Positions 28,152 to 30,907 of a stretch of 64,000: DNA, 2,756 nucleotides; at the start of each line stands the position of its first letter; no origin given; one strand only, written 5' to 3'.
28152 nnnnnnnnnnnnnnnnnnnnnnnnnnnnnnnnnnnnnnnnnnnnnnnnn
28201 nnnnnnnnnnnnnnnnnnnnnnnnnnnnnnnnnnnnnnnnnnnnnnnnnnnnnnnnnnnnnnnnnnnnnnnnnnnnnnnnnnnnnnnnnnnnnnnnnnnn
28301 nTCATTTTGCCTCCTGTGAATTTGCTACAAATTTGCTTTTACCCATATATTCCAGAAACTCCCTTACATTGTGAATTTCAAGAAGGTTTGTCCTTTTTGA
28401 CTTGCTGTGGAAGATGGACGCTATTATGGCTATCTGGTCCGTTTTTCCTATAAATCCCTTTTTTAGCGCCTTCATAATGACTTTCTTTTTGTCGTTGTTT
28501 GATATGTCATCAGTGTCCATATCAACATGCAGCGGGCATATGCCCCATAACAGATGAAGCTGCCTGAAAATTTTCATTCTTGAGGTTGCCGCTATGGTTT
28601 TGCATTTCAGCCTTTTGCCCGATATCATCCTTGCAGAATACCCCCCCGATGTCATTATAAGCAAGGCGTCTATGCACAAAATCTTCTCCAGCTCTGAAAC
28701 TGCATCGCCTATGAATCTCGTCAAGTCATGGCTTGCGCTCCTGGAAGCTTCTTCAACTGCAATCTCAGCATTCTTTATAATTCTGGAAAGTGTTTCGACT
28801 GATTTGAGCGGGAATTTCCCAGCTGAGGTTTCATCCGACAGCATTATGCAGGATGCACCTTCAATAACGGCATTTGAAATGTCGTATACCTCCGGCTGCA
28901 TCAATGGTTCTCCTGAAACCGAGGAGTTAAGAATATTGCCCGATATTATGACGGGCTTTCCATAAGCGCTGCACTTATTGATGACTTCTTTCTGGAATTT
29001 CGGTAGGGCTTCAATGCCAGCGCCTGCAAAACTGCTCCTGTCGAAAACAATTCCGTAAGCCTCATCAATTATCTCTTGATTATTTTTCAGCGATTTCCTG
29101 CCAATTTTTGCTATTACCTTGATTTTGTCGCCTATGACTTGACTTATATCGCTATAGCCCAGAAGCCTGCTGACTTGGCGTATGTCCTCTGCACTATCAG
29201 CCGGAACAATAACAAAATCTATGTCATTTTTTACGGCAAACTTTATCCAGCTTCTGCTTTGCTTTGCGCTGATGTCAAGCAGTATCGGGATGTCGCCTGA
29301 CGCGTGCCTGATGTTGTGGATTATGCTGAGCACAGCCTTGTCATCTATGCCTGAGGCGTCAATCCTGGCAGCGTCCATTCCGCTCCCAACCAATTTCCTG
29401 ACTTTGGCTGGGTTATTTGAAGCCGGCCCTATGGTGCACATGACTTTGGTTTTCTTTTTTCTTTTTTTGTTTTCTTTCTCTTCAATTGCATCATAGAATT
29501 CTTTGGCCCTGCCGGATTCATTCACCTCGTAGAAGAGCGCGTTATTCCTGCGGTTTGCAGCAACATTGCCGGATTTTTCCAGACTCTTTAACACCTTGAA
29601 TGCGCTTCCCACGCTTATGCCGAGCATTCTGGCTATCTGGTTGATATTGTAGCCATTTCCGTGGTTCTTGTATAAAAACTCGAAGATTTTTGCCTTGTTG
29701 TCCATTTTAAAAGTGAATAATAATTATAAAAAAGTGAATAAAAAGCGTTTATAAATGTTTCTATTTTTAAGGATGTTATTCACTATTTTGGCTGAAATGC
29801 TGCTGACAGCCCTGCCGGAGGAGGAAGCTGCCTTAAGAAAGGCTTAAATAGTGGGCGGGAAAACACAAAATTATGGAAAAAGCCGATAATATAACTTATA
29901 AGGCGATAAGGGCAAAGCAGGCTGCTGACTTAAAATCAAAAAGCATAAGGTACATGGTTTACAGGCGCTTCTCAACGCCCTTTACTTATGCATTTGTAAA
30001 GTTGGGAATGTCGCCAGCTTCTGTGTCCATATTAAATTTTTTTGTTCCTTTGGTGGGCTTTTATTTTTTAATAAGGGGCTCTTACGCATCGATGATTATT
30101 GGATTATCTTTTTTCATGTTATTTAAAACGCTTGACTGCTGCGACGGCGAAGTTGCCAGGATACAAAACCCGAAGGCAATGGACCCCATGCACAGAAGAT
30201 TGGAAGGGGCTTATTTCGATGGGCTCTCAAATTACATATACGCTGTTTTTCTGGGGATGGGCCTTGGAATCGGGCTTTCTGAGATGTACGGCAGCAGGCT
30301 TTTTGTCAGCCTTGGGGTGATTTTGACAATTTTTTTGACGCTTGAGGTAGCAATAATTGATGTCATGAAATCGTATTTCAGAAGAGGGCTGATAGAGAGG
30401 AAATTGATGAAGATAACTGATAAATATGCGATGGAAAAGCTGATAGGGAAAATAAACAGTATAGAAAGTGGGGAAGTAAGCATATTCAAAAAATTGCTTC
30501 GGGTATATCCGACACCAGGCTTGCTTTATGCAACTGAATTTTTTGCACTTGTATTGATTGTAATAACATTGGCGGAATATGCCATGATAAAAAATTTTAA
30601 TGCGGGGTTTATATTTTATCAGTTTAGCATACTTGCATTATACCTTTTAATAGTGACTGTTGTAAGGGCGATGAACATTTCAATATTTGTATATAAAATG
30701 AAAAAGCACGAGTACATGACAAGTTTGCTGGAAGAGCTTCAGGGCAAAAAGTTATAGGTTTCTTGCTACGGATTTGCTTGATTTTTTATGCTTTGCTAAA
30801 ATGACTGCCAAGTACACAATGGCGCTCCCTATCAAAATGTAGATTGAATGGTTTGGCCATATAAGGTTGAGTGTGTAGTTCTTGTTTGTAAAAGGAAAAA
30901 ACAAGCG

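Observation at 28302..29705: Winged-helix DNA-binding domain fused to a catalytically degenerate, lid-less pyruvate kinase scaffold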

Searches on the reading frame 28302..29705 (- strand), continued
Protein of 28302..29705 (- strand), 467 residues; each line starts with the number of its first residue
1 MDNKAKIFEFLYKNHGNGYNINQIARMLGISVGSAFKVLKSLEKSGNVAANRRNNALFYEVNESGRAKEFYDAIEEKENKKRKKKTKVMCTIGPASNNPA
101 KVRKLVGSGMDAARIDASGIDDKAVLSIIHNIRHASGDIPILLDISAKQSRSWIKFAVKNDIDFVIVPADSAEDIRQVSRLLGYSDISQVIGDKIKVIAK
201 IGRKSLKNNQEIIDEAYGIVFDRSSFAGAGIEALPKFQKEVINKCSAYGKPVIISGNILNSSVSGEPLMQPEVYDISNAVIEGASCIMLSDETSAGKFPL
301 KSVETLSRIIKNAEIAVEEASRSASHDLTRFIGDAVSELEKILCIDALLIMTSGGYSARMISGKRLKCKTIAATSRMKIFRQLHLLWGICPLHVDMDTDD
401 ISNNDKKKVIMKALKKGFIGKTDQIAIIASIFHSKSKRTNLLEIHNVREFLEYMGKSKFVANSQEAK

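Call 64: find_encoding_contigs(protein=P0039, flank=8000, max_places=1)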
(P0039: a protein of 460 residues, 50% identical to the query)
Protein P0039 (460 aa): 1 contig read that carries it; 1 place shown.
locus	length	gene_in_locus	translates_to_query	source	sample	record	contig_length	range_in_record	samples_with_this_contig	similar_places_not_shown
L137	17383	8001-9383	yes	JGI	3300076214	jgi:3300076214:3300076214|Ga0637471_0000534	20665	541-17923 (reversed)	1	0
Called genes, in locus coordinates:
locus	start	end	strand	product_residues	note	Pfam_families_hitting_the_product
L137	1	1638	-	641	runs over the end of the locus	PF00884:Sulfatase, PF01663:Phosphodiest, PF16347:SGSH_C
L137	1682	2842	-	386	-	PF04464:Glyphos_transf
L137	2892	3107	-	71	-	-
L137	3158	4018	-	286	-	PF01066:CDP-OH_P_transf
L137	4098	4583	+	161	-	PF00132:Hexapep (faint)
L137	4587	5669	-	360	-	PF00364:Biotin_lipoyl, PF02817:E3_binding (faint), PF00198:2-oxoacid_dh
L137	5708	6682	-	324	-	PF02779:Transket_pyr, PF02780:Transketolase_C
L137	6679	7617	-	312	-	PF00676:E1_dh, PF13292:DXP_synthase_N, PF00456:Transketolase_N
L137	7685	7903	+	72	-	-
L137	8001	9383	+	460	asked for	PF00224:PK, PF02887:PK_C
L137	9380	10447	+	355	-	-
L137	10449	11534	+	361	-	-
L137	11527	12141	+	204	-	-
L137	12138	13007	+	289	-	PF02811:PHP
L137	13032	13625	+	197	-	PF01583:APS_kinase, PF07931:CPT (faint), PF08433:KTI12, PF13238:AAA_18, PF13671:AAA_33, PF13207:AAA_17 (weak)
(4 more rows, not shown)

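Call 65: find_encoding_contigs(protein=P0011, flank=8000, max_places=1)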
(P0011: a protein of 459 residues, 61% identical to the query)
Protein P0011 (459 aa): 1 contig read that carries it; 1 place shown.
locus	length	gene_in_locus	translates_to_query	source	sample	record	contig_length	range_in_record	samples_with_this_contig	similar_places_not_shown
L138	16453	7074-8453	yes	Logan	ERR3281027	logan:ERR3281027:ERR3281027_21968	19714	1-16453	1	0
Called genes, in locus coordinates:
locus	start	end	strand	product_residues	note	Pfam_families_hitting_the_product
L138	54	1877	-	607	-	-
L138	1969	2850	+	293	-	PF00535:Glycos_transf_2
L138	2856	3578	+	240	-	PF13489:Methyltransf_23, PF07021:MetW (weak), PF13847:Methyltransf_31, PF08241:Methyltransf_11, PF08242:Methyltransf_12, PF13649:Methyltransf_25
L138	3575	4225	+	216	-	PF13489:Methyltransf_23, PF13847:Methyltransf_31 (faint), PF13649:Methyltransf_25 (weak), PF08241:Methyltransf_11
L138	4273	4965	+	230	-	PF00483:NTP_transferase, PF12804:NTP_transf_3 (weak)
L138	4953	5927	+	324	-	PF01370:Epimerase, PF02719:Polysacc_synt_2, PF04321:RmlD_sub_bind, PF05368:NmrA (weak), PF08659:KR (weak), PF01073:3Beta_HSD, PF13460:NAD_binding_10, PF16363:GDP_Man_Dehyd, +2 more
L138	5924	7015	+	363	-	PF13439:Glyco_transf_4, PF00534:Glycos_transf_1, PF13692:Glyco_trans_1_4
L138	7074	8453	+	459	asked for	PF00224:PK, PF02887:PK_C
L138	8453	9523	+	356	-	-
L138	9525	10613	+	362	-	-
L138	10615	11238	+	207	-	-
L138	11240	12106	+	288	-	PF02811:PHP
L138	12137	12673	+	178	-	PF01583:APS_kinase, PF08433:KTI12 (weak), PF01656:CbiA (weak), PF13238:AAA_18 (weak), PF13614:AAA_31 (weak), PF13671:AAA_33 (weak)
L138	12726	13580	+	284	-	PF01066:CDP-OH_P_transf (faint)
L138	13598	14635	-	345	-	PF01522:Polysacc_deac_1 (weak)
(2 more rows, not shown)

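Call 71: search_solved_structures(query=A5, max_evalue=10, show_alignments=1)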
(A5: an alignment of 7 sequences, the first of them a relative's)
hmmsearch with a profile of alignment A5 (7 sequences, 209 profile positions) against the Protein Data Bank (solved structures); distinct sequences matched with E-value up to 10: 1.
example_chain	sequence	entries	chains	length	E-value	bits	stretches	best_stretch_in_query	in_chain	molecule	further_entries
5wlc_SV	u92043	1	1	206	9.9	8.8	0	167-204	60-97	Rrt14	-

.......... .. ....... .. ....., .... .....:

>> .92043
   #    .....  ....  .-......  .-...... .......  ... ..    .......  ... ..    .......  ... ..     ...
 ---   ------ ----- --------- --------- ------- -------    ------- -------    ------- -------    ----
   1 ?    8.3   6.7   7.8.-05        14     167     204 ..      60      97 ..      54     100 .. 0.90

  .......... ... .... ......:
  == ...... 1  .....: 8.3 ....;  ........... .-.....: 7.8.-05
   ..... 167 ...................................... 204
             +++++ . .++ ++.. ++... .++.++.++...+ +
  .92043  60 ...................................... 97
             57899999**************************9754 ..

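Call 72: search_protein_families(library=pfam, alignment_id=A5, max_evalue=1)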
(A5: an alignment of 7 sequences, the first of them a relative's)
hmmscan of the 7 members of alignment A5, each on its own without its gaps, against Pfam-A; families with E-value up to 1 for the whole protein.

A. member 1, L002:13522-14154:+ (210 aa): 0 families

B. families by the number of members that match (of 7 scanned): 2 families
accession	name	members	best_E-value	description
PF10987.13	DUF2806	2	0.00064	Protein of unknown function (DUF2806)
PF08789.15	PBCV_basic_adap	2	0.034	PBCV-specific basic adaptor domain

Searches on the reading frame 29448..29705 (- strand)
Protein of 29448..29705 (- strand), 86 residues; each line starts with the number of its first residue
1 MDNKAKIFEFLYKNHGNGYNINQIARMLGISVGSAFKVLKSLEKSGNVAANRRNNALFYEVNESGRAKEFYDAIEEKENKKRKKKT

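Call 55: predict_structure(alignment_id=A4)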
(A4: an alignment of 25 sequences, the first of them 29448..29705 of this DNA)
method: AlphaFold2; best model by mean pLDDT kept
length: 86 residues; sequences in the alignment: 25
mean_pLDDT: 84.7   pTM: 0.68
mean pLDDT of the five models: 84.7, 83.5, 82.6, 81.6, 80.6
residues with pLDDT >= 90: 32; 70-90: 46; 50-70: 8; < 50: 0
segments of 3 or more residues with pLDDT < 50: none
pLDDT, mean of each block of 10 residues (from residue 1): 85 87 93 93 89 88 79 79 59
secondary structure, 60 per line:
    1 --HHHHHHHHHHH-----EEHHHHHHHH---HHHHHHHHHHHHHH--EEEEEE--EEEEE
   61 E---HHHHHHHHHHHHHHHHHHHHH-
elements in order: H3-13 H21-28 H32-45 E48-53 E56-61 H65-85

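Call 59: fold_search(model_id=the predicted structure, library=pdb)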
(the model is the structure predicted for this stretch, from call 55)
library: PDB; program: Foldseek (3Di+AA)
matches with E <= 10: 1665; with E <= 0.001: 31
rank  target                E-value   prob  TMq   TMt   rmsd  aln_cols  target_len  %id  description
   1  4hw0_C                1.6e-04  1.00  0.62  0.58   4.3        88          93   24  Crystal structure of Sso10a-2, a DNA-binding protein from Sulfolobus solfataricus (released 2013-10-30)
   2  3cuo_D                2.1e-04  1.00  0.70  0.65   3.0        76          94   13  Crystal structure of the predicted DNA-binding transcriptional regulator from E. coli (released 2008-06-17)
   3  4rs8_B                3.1e-04  1.00  0.78  0.81   1.9        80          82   20  Apo structure of novel pNOB8 plasmid centromere binding protein (released 2015-09-16)
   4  4hw0_B                3.8e-04  1.00  0.61  0.57   4.3        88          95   24  Crystal structure of Sso10a-2, a DNA-binding protein from Sulfolobus solfataricus (released 2013-10-30)
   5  3cuo_C                4.3e-04  1.00  0.66  0.60   2.8        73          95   15  Crystal structure of the predicted DNA-binding transcriptional regulator from E. coli (released 2008-06-17)
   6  4rs8_A                4.6e-04  1.00  0.78  0.79   1.9        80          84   19  Apo structure of novel pNOB8 plasmid centromere binding protein (released 2015-09-16)
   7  5yhz                  4.6e-04  1.00  0.66  0.41   4.1        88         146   22  Structure of Lactococcus lactis ZitR, E41A mutant (released 2017-12-06)
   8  3eco_A                4.9e-04  1.00  0.72  0.48   4.0        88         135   16  Crystal structure of MepR, a transcription regulator of the Staphylococcus aureus multidrug efflux pump MepA (released 2009-02-10)
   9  9ff4_A                5.6e-04  1.00  0.68  0.34   1.7        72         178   25  The structure of G.kaustophilus T-1 ScoC-17bp dsDNA complex (released 2025-06-04)
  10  5fb2_A                5.6e-04  1.00  0.72  0.47   4.7        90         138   16  S. aureus MepR F27L Mutant bound to oligodeoxyribonucleotide (released 2016-12-14)
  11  4hw0_A                5.6e-04  1.00  0.67  0.61   3.3        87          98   23  Crystal structure of Sso10a-2, a DNA-binding protein from Sulfolobus solfataricus (released 2013-10-30)
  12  6uvu_A                6.4e-04  1.00  0.64  0.51   4.1        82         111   18  Crystal structure of the AntR antimony-specific transcriptional repressor (released 2020-11-04)
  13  6j05_B                6.9e-04  1.00  0.66  0.64   3.1        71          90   22  Structures of two ArsR As(III)-responsive repressors: implications for the mechanism of derepression (released 2019-07-03)
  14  2kko_MODEL_1_A        6.9e-04  1.00  0.68  0.56   2.8        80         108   19  Solution NMR structure of the homodimeric winged helix-turn-helix DNA-binding domain (fragment 1-100) Mb0332 f (released 2009-08-11)
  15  1r23_B                7.3e-04  1.00  0.67  0.61   3.3        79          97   14  Crystal structure of the cyanobacterial metallothionein repressor SmtB in the Zn1-form (one Zn(II) per dimer) (released 2004-05-18)
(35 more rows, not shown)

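Call 60: search_protein_representatives(protein=window:29448-29705:-)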
Query: 86 residues. Proteins with E-value up to 0.001 (for the whole library): 73; up to 1e-10: 8; up to 1e-30: 0. The best 73 are listed.
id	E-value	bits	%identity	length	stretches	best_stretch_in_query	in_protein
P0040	4.2e-20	87.5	55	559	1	1-86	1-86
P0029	1.2e-19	86.1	57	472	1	1-86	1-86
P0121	4.8e-19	84.2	55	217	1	1-86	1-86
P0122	8.8e-19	83.4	60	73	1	1-70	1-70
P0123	1.3e-18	82.9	53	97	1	1-85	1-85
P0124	1.1e-16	76.7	47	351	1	1-86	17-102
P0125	2.2e-11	59.8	28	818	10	11-62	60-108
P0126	2.3e-11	59.8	73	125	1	1-44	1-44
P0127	1.5e-10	57.2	52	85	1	3-66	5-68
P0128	8.4e-10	54.8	48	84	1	3-62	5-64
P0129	2.3e-09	53.4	52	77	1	3-63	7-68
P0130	2.3e-08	50.3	44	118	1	3-65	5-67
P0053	3.0e-08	49.9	41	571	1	3-84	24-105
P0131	6.7e-08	48.8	45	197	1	3-66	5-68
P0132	7.2e-08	48.7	44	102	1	3-75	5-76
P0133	8.4e-08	48.5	42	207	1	3-82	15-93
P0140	1.1e-06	44.9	42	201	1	3-66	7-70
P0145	2.1e-06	44.0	46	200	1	2-63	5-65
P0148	2.7e-06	43.7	52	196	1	3-64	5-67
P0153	4.0e-06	43.2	48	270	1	3-66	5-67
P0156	6.1e-06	42.6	47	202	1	3-67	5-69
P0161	2.4e-05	40.7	38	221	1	5-82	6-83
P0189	9.2e-04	35.6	38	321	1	2-64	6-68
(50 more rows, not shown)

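Call 61: search_protein_families(library=pfam, proteins=[P0124, P0131, P0133, P0140, P0145, P0148, P0153, P0156, P0161, P0189], max_evalue=0.01)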
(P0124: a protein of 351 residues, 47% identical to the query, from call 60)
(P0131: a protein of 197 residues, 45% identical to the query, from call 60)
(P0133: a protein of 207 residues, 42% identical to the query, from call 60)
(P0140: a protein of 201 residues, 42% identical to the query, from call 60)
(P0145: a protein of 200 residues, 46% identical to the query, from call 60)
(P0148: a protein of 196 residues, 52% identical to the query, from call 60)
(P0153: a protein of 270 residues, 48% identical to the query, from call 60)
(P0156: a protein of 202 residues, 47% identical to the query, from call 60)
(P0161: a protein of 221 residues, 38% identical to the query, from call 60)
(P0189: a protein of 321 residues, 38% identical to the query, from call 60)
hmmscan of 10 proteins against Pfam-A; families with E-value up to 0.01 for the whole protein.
P0124 (351 aa): 9 families
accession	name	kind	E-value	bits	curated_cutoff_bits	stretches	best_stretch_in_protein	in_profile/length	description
PF00224.27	PK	-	2.1e-47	162.2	30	1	100-322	2-232/328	Pyruvate kinase, barrel domain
PF01325.25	Fe_dep_repress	-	8.4e-06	26.3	26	1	24-71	10-59/60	Iron dependent repressor, N-terminal DNA binding domain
PF01978.25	TrmB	-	2.2e-05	24.6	25.6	1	35-78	23-66/68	Sugar-specific transcriptional regulator TrmB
PF04182.18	B-block_TFIIIC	-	0.00019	21.9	22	1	27-68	11-52/73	B-block binding subunit of TFIIIC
PF13412.12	HTH_24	-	0.00019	21.4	21.9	1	33-64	16-47/48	Winged helix-turn-helix DNA-binding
PF00478.31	IMPDH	-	0.0016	17.9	25.6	1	27-157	63-148/345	IMP dehydrogenase / GMP reductase domain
PF12802.13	MarR_2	-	0.0018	18.8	27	1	21-67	8-53/61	MarR family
PF01047.28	MarR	-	0.0024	18.1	24.6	1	34-68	17-51/59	MarR family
PF13601.12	HTH_34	-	0.0037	17.8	27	1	32-71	12-51/80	Winged helix DNA-binding domain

P0131 (197 aa): 3 families
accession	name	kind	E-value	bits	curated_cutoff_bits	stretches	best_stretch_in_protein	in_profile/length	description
PF18765.7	Polbeta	-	0.00018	22.1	26.9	1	107-188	14-91/93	Polymerase beta, Nucleotidyltransferase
PF01978.25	TrmB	-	0.00065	19.9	25.6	1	21-64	23-66/68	Sugar-specific transcriptional regulator TrmB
PF13412.12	HTH_24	-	0.0097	15.9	21.9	0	22-49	19-46/48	Winged helix-turn-helix DNA-binding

P0133 (207 aa): 10 families
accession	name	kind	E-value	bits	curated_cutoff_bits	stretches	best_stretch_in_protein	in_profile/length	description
PF18765.7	Polbeta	-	6e-06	26.8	26.9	1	112-184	12-77/93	Polymerase beta, Nucleotidyltransferase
PF13412.12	HTH_24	-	1.8e-05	24.7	21.9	1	14-59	3-47/48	Winged helix-turn-helix DNA-binding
PF12802.13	MarR_2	-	4.1e-05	24.1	27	1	16-59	7-50/61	MarR family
PF01022.26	HTH_5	-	0.00053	20.2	22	1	14-59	2-45/47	Bacterial regulatory protein, arsR family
PF01909.29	NTP_transf_2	-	0.0006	20.6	21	1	109-165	10-72/93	Nucleotidyltransferase domain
PF01047.28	MarR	-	0.00096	19.4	24.6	1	23-59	11-47/59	MarR family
PF08279.18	HTH_11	-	0.0012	19.2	25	1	16-62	2-48/55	HTH domain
PF25212.1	HVO_A0114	-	0.0013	18.9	27.6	1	8-66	16-73/84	HVO_A0114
PF01978.25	TrmB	-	0.0015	18.8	25.6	1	21-73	15-66/68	Sugar-specific transcriptional regulator TrmB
PF09339.16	HTH_IclR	-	0.0034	17.6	22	1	17-59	6-48/52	IclR helix-turn-helix domain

P0140 (201 aa): 4 families
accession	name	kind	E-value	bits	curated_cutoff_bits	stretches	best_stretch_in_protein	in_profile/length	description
PF18765.7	Polbeta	-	1.9e-05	25.2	26.9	1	100-183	10-88/93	Polymerase beta, Nucleotidyltransferase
PF01909.29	NTP_transf_2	-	0.00036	21.3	21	1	105-161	16-79/93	Nucleotidyltransferase domain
PF01418.23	HTH_6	-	0.0032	17.9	28.3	1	3-51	13-63/77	Helix-turn-helix domain, rpiR family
PF12802.13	MarR_2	-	0.0082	16.7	27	0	4-54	3-52/61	MarR family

P0145 (200 aa): 7 families
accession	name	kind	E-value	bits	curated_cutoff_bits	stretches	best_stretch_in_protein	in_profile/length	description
PF13412.12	HTH_24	-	6e-06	26.2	21.9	1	9-49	7-46/48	Winged helix-turn-helix DNA-binding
PF12802.13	MarR_2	-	4.1e-05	24.1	27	1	7-50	7-50/61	MarR family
PF09339.16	HTH_IclR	-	7.8e-05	22.8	22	1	7-50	5-48/52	IclR helix-turn-helix domain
PF18607.7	HTH_54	-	0.00095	19.7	32.3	0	20-68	27-76/92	ParA helix turn helix domain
PF01047.28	MarR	-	0.0011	19.2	24.6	1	14-50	11-47/59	MarR family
PF18765.7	Polbeta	-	0.0037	17.9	26.9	0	103-165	12-68/93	Polymerase beta, Nucleotidyltransferase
PF25212.1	HVO_A0114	-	0.0065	16.7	27.6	0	2-58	19-74/84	HVO_A0114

P0148 (196 aa): 2 families
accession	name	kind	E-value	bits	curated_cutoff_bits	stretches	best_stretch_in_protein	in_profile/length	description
PF04182.18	B-block_TFIIIC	-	0.00015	22.2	22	1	18-61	15-56/73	B-block binding subunit of TFIIIC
PF18765.7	Polbeta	-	0.00096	19.7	26.9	1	99-171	9-87/93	Polymerase beta, Nucleotidyltransferase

P0153 (270 aa): 4 families
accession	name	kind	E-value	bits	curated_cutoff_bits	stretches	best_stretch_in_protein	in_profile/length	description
PF01047.28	MarR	-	5.9e-05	23.3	24.6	1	10-52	8-50/59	MarR family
PF13412.12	HTH_24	-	0.00058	19.8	21.9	1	4-50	3-48/48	Winged helix-turn-helix DNA-binding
PF12802.13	MarR_2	-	0.0063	17.1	27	0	9-51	10-52/61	MarR family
PF13711.11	DUF4160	-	0.0065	17.1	23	1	197-251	3-52/65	Domain of unknown function (DUF4160)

P0156 (202 aa): 2 families
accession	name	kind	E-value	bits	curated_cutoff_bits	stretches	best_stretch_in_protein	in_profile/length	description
PF18765.7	Polbeta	-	7.2e-06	26.5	26.9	1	105-190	14-92/93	Polymerase beta, Nucleotidyltransferase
PF01909.29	NTP_transf_2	-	0.0039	18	21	1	107-171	17-88/93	Nucleotidyltransferase domain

P0161 (221 aa): 0 families

P0189 (321 aa): 1 family
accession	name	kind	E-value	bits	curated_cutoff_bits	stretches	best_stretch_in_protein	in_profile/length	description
PF13412.12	HTH_24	-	0.001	19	21.9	1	5-52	2-47/48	Winged helix-turn-helix DNA-binding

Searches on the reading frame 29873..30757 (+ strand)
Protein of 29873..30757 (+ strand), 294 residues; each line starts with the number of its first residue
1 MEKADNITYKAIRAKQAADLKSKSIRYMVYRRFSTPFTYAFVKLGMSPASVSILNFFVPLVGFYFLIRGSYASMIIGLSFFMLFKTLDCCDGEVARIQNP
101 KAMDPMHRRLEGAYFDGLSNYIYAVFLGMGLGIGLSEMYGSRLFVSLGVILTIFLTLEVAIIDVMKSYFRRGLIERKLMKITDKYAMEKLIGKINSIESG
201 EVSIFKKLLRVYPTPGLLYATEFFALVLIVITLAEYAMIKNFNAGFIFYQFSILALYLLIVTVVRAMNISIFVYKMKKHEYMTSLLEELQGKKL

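Call 14: search_protein_families(library=pfam, proteins=[window:29873-30757:+], max_evalue=0.001)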
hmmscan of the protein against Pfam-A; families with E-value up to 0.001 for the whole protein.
window:29873-30757:+ (294 aa): 0 families

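Call 50: search_protein_families(library=ncbifam, proteins=[window:29873-30757:+], max_evalue=1)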
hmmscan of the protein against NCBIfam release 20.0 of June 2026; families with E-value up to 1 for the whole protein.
window:29873-30757:+ (294 aa): 3 families
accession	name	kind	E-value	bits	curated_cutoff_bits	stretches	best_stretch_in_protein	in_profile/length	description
NF040950.1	archin_ph_syn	equivalog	1.5e-05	24.9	180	1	30-101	8-77/191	archaetidylinositol phosphate synthase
NF045883.1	PIPSynth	equivalog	0.0045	16.7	170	1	30-101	7-76/197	phosphatidylinositol phosphate synthase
NF033827.1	CDF_efflux_DmeF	equivalog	0.26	10.6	250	1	227-279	18-70/309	CDF family Co(II)/Ni(II) efflux transporter DmeF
